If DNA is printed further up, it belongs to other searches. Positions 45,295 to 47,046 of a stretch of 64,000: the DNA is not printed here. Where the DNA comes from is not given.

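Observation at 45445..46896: Cys-cluster protein of unknown function between the archaetidylserine genes and SRP54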

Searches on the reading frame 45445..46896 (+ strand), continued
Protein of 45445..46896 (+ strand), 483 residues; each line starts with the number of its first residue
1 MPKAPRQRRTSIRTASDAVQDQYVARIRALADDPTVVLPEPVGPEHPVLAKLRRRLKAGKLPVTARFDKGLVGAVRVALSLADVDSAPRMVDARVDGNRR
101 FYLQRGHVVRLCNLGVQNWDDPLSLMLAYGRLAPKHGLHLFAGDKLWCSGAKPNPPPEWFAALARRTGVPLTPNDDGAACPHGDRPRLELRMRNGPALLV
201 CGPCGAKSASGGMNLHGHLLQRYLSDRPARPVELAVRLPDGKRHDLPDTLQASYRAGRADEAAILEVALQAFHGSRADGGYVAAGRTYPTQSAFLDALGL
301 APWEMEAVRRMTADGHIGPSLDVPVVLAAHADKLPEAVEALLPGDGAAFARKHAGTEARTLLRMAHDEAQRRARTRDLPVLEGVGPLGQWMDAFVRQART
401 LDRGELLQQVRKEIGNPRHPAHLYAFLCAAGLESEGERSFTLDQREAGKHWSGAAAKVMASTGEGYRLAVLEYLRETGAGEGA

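Call 22: list_cluster_members(proteins=[P0047, P0049, P0056, P0075, P0087, P0116, P0141, P0152, P0041, P0168])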
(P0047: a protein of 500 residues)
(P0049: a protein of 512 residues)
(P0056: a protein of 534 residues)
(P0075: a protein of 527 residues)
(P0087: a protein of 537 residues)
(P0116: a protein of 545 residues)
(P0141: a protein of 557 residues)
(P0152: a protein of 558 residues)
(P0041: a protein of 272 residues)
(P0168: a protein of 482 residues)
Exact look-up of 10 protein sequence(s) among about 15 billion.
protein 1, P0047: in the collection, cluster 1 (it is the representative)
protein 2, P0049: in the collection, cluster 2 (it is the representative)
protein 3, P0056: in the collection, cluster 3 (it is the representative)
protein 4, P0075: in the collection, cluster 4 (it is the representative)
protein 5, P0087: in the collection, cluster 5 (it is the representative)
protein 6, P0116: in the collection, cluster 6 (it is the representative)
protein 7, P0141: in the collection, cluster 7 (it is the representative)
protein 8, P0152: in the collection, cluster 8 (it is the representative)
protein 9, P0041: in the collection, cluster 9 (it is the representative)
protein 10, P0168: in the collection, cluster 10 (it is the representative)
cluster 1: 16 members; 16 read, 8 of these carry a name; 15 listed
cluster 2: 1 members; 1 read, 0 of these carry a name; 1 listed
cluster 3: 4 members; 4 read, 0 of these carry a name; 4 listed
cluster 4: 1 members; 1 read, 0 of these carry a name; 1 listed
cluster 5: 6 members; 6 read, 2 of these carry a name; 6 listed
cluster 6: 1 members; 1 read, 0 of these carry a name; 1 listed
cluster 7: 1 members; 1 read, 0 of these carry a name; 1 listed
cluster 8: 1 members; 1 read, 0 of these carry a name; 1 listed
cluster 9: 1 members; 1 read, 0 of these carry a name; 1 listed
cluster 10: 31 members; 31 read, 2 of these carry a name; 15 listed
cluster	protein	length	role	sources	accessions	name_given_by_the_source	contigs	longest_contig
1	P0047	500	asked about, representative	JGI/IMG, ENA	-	-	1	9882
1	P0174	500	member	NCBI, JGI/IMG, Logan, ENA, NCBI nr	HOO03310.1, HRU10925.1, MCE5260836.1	MAG TPA: hypothetical protein PLJ11_01145 [Methanomassiliicoccales archaeon] | hypothetical protein | hypothetical protein [Euryarchaeota archaeon]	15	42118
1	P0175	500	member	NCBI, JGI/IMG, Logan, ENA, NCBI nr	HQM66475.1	MAG TPA: hypothetical protein PLY24_01660 [Methanomassiliicoccales archaeon] | hypothetical protein [Methanomassiliicoccales archaeon]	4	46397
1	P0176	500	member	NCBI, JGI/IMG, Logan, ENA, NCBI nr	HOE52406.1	MAG TPA: hypothetical protein PKO24_02085 [Methanomassiliicoccales archaeon] | hypothetical protein [Methanomassiliicoccales archaeon]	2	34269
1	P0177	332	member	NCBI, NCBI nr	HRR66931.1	MAG TPA: hypothetical protein P5063_04710, partial [Methanomassiliicoccales archaeon] | hypothetical protein [Methanomassiliicoccales archaeon]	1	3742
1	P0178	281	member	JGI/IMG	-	hypothetical protein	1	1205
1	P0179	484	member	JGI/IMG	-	hypothetical protein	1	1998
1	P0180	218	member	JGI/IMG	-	hypothetical protein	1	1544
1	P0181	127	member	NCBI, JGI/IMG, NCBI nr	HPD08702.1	MAG TPA: hypothetical protein PKZ73_02675, partial [Methanomassiliicoccales archaeon] | hypothetical protein [Methanomassiliicoccales archaeon]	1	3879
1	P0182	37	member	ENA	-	-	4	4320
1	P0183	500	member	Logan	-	-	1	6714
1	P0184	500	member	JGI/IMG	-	-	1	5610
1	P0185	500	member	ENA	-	-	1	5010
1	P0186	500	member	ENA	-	-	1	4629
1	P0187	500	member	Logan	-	-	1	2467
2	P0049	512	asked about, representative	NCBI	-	-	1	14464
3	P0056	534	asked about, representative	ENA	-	-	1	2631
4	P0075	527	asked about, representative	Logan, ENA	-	-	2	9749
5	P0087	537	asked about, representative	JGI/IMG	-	hypothetical protein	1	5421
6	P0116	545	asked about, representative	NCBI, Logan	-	-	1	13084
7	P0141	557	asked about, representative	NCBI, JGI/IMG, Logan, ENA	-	-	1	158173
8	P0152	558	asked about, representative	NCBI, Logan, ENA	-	-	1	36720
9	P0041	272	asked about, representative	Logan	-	-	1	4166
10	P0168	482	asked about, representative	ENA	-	-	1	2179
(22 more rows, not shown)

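Call 28: find_homologous_proteins(query=A2, max_evalue=0.00001)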
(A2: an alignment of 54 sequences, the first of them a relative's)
Query A2 (54 sequences) (512 aa, profile of the alignment): 21 proteins with E <= 0.00001 among 8000 candidates.
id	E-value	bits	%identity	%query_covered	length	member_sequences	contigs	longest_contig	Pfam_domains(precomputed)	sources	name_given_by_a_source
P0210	7.1e-211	719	39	100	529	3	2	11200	-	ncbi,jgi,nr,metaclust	ncbi:MAG: hypothetical protein A7315_04800 [Candidatus Altiarchaeales archaeon WOR_SM1_79]|nr:MAG: h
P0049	1.9e-184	632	100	100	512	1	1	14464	-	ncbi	-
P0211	2.1e-184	632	34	100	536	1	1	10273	-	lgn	-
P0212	3.1e-181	621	80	98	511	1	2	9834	-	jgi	-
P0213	5.8e-181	621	80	100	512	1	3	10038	-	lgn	-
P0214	1.5e-180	619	79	100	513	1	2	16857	-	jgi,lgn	jgi:hypothetical protein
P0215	2.2e-180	619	79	100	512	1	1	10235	-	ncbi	-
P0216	2.4e-180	619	64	98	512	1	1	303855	-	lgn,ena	-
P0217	2.2e-179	615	61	98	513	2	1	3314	-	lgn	-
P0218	6.5e-179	614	61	98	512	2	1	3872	-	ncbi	ncbi:MAG: hypothetical protein ACE5IO_05000 [Thermoplasmata archaeon]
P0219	3.1e-178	612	68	98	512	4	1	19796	-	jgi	jgi:hypothetical protein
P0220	3.7e-178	611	69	98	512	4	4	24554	-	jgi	jgi:hypothetical protein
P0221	4.9e-177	608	78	100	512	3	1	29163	-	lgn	-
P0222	7.4e-177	607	64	98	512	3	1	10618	-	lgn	-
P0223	4.5e-176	604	72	98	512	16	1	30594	-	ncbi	-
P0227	2.4e-161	556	32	98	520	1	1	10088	-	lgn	-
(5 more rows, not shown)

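Call 29: find_encoding_contigs(protein=P0216, flank=6000, max_places=1)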
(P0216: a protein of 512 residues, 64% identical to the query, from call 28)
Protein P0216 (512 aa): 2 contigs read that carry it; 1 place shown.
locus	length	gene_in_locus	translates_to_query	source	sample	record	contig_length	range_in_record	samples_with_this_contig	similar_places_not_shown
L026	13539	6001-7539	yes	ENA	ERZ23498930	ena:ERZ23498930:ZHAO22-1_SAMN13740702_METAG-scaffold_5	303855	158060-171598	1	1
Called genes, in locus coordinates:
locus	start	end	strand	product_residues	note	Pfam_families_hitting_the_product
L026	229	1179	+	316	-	-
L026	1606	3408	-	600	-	PF05048:NosD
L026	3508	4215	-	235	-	PF01812:5-FTHF_cyc-lig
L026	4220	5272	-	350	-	PF00579:tRNA-synt_1b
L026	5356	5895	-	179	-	PF00571:CBS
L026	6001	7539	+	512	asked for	-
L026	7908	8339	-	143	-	-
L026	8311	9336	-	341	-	PF18093:Trm5_N, PF25133:TYW2_N_2, PF02475:TRM5-TYW2_MTfase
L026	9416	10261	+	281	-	-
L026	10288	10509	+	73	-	-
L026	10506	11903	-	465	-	PF00587:tRNA-synt_2b, PF03129:HGTP_anticodon, PF09180:ProRS-C_1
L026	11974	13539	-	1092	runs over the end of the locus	-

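Call 30: find_encoding_contigs(protein=P0210, flank=6000, max_places=1)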
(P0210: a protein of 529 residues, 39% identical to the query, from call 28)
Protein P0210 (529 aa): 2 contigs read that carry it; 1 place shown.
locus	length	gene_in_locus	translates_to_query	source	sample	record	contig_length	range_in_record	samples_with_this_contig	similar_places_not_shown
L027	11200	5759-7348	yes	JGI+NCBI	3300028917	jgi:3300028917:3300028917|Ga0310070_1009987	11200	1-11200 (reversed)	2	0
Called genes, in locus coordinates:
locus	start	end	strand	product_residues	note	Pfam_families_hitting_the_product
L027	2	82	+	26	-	?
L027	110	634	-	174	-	PF00132:Hexapep (weak), PF25087:GMPPB_C (faint), PF25084:LbH_EIF2B (weak), PF00132:Hexapep (weak)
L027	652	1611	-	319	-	-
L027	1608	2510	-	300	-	PF00070:Pyr_redox (faint), PF01134:GIDA (faint), PF03486:HI0933_like (faint), PF07992:Pyr_redox_2, PF13450:NAD_binding_8 (weak), PF13738:Pyr_redox_3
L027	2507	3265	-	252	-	PF00857:Isochorismatase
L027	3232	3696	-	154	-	PF19101:DUF5788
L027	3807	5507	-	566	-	PF01040:UbiA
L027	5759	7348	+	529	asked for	-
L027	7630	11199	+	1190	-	?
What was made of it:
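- A UbiA-family prenyltransferase gene lies divergent to X in one distant locus (call 30).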

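Call 31: find_encoding_contigs(protein=P0211, flank=6000, max_places=1)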
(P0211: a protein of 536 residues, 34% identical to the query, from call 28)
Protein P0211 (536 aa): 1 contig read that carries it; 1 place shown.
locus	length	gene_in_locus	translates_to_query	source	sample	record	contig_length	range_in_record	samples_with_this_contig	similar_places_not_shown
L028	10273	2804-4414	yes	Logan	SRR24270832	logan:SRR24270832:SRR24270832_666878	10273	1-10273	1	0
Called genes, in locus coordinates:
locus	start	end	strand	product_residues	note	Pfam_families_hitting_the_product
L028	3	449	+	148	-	?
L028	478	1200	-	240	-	-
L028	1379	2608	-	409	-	PF01896:DNA_primase_S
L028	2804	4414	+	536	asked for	-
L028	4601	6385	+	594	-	PF23990:PilB3_N (faint), PF00437:T2SSE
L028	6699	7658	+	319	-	PF00005:ABC_tran, PF13304:AAA_21 (weak), PF13732:DrrA1-3_C (weak)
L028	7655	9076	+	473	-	PF12679:ABC2_membrane_2, PF12698:ABC2_membrane_3, PF01061:ABC2_membrane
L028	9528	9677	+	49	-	PF18930:DUF5679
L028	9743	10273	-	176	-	?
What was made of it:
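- The primase small-subunit gene lies divergent to X in one locus (call 31).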

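Call 32: find_encoding_contigs(protein=P0227, flank=6000, max_places=1)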
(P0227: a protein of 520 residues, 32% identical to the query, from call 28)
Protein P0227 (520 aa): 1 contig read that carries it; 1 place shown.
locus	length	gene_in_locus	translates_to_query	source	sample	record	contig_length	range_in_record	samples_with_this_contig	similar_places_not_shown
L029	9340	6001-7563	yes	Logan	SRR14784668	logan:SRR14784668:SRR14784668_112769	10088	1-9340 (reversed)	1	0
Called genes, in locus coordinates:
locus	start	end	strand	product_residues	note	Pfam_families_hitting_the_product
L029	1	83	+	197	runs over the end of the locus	-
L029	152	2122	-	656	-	PF13620:CarboxypepD_reg (faint), PF02369:Big_1 (faint), PF17802:SpaA (faint)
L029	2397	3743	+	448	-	PF00324:AA_permease, PF13520:AA_permease_2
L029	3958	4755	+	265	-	PF02596:DUF169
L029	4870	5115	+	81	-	PF12675:DUF3795 (weak)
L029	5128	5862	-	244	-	PF05763:DUF835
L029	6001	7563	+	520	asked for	-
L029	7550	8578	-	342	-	PF25133:TYW2_N_2, PF02475:TRM5-TYW2_MTfase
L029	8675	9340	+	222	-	?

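Call 33: search_solved_structures(query=A2, max_evalue=10, show_alignments=2)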
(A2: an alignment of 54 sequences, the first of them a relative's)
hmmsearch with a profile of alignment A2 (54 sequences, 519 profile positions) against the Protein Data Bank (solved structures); distinct sequences matched with E-value up to 10: 3.
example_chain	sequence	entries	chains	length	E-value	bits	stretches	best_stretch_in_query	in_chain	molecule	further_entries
4uf2_A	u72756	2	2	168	0.1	14.2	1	254-383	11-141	Antiapoptotic membrane protein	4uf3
4uf1_A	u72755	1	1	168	0.12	14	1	254-383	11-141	Antiapoptotic membrane protein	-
2m0d_A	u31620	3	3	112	1.6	10.3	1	174-233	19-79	Zinc finger and BTB domain-containing protein 17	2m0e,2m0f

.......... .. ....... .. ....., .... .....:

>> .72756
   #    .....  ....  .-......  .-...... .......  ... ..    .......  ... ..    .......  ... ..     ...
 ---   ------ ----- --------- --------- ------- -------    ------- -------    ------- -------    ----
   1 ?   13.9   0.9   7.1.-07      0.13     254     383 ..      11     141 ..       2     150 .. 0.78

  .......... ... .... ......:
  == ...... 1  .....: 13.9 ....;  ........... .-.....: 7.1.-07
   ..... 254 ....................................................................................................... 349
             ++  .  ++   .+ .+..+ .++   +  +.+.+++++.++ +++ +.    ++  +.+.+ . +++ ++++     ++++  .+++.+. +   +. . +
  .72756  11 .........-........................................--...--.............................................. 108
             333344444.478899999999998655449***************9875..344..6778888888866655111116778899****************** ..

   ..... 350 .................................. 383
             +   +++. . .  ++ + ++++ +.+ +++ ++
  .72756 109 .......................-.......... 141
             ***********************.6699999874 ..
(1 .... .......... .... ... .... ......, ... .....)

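Call 34: search_solved_structures(query=A1, max_evalue=10, show_alignments=2)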
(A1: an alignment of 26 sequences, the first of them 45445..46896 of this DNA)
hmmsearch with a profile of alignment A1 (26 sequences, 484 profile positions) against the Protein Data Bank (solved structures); distinct sequences matched with E-value up to 10: 1.
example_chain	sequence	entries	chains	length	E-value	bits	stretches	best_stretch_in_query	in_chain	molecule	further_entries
9s2e_YB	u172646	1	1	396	0.19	13.8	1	353-404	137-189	Probable splicing factor YJU2B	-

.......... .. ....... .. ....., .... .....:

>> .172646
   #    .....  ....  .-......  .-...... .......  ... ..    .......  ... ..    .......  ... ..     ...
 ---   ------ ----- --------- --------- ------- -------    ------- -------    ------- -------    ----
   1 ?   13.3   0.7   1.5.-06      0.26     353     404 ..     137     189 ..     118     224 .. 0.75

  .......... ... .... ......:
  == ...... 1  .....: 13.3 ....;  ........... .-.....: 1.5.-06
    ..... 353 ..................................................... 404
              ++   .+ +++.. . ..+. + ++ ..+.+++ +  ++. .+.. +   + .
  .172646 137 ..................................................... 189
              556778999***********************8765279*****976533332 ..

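Call 36: search_protein_families(library=phrogs, proteins=[window:45445-46896:+, P0210, P0216], max_evalue=0.01)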
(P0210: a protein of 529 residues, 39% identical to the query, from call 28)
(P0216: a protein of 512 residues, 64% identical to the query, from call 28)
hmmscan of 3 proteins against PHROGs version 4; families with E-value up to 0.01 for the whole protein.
window:45445-46896:+ (483 aa): 0 families

P0210 (529 aa): 0 families

P0216 (512 aa): 0 families

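Call 37: search_protein_families(library=padloc, proteins=[window:45445-46896:+, P0210, P0216], max_evalue=0.01)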
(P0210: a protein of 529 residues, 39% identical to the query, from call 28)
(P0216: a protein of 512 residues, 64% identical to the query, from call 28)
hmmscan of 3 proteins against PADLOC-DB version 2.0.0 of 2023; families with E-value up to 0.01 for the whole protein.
window:45445-46896:+ (483 aa): 0 families

P0210 (529 aa): 0 families

P0216 (512 aa): 0 families

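Call 50: predict_structure(alignment_id=A4)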
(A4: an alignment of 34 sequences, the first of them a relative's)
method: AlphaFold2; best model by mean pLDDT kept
length: 536 residues; sequences in the alignment: 34
mean_pLDDT: 92.0   pTM: 0.79
mean pLDDT of the five models: 92.0, 90.5, 90.2, 90.1, 90.0
residues with pLDDT >= 90: 454; 70-90: 61; 50-70: 6; < 50: 15
segments of 3 or more residues with pLDDT < 50: 1-15
pLDDT, mean of each block of 10 residues (from residue 1): 42 64 96 94 84 94 96 91 96 92 89 93 96 95 95 95 94 95 93 96 92 96 97 96 95 95 84 75 97 97 94 90 92 95 97 93 90 96 96 92 94 95 93 96 96 94 93 97 92 97 97 96 94 83
secondary structure, 60 per line:
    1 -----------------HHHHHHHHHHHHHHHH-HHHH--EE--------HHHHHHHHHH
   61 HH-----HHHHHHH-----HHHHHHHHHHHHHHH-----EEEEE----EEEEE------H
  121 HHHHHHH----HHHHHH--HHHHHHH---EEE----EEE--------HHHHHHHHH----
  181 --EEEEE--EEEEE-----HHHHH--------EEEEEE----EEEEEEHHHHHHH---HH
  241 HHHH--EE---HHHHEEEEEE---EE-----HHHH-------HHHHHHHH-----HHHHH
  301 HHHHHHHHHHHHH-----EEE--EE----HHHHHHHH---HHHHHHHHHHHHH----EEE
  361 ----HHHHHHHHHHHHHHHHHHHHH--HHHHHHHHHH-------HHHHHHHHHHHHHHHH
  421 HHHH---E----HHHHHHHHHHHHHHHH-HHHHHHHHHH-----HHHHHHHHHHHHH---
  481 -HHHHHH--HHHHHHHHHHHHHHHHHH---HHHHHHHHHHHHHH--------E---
elements in order: H18-33 H35-38 H51-62 H68-74 H80-94 E100-104 E109-113 H120-127 H132-137 H140-146 E150-152 E157-159 H168-176 E183-187 E190-194 H200-204 E213-218 E223-228 H229-235 H239-244 H252-255 E256-261 H272-275 H283-290 H296-313 E319-321 H330-337 H341-353 E358-360 H365-385 H388-397 H405-424 H433-448 H450-459 H465-477 H482-487 H490-507 H511-524
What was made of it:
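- A compact single globule is predicted for the Cys-rich member (pTM 0.79, call 50).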

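Call 52: fold_search(model_id=the predicted structure, library=pdb)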
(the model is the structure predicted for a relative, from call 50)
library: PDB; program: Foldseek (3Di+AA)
matches with E <= 10: 82; with E <= 0.001: 0
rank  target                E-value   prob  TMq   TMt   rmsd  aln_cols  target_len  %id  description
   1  6njo_A                6.8e-01  0.10  0.12  0.14  19.6       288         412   12  Structure of the assembled ATPase EscN from the enteropathogenic E. coli (EPEC) type III secretion system (released 2019-02-20)
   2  8h3a_I                1.1e+00  0.09  0.12  0.12  15.0       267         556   11  Cryo-EM Structure of the KBTBD2-CRL3~N8(removed)-CSN complex (released 2023-10-11)
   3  8var_B                1.5e+00  0.07  0.10  0.13  16.4       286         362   10  Structure of the E. coli clamp loader bound to the beta clamp in a Closed-DNA2 conformation (released 2024-03-27)
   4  8vap_D                1.7e+00  0.06  0.09  0.12  16.1       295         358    8  Structure of the E. coli clamp loader bound to the beta clamp in a Fully-Open conformation (released 2024-03-27)
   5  8h36_A                2.1e+00  0.06  0.13  0.13  14.3       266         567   11  Cryo-EM Structure of the KBTBD2-CUL3-Rbx1-p85a dimeric complex (released 2023-10-11)
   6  8h37_P                2.4e+00  0.06  0.13  0.12  14.4       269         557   10  Cryo-EM Structure of the KBTBD2-CUL3-Rbx1-p85a tetrameric complex (released 2023-10-11)
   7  2flo_A                2.4e+00  0.03  0.07  0.07  17.4       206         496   10  Crystal structure of exopolyphosphatase (PPX) from E. coli O157:H7 (released 2006-06-06)
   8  7r5k_D0               2.4e+00  0.01  0.08  0.05  26.2       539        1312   11  Human nuclear pore complex (constricted) (released 2022-06-22)
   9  8z8a_R                2.5e+00  0.04  0.07  0.12  17.8       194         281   12  Cryo-EM structure of the Lactate-bound human HCAR1-Gi1 complex (released 2025-10-29)
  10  5aqc_B                2.6e+00  0.07  0.10  0.24  15.6       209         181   10  KstR, transcriptional repressor of cholesterol degradation in Mycobacterium tuberculosis, bound to the cholesterol coe (released 2016-10-05)
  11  7sq9_A                2.7e+00  0.01  0.09  0.10  35.6       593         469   11  Cryo-EM structure of mouse temsirolimus/PI(3,5)P2-bound TRPML1 channel at 2.11 Angstrom resolution (released 2022-02-02)
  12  7l2i_A                2.9e+00  0.05  0.08  0.08  19.5       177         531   11  Cryo-EM structure of full-length TRPV1 at pH6a state (released 2021-09-22)
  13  7sgz_E                3.1e+00  0.02  0.07  0.10  19.5       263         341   10  Structure of the yeast Rad24-RFC loader bound to DNA and the closed 9-1-1 clamp (released 2022-03-23)
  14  8gj0_D                3.6e+00  0.04  0.10  0.13  15.7       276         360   11  E. coli clamp loader with open clamp on primed template DNA (form 1) (released 2024-03-27)
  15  8t3m_A                3.8e+00  0.04  0.08  0.13  18.4       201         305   11  TRPV1 in nanodisc bound with 3 LPA molecules (released 2024-05-08)
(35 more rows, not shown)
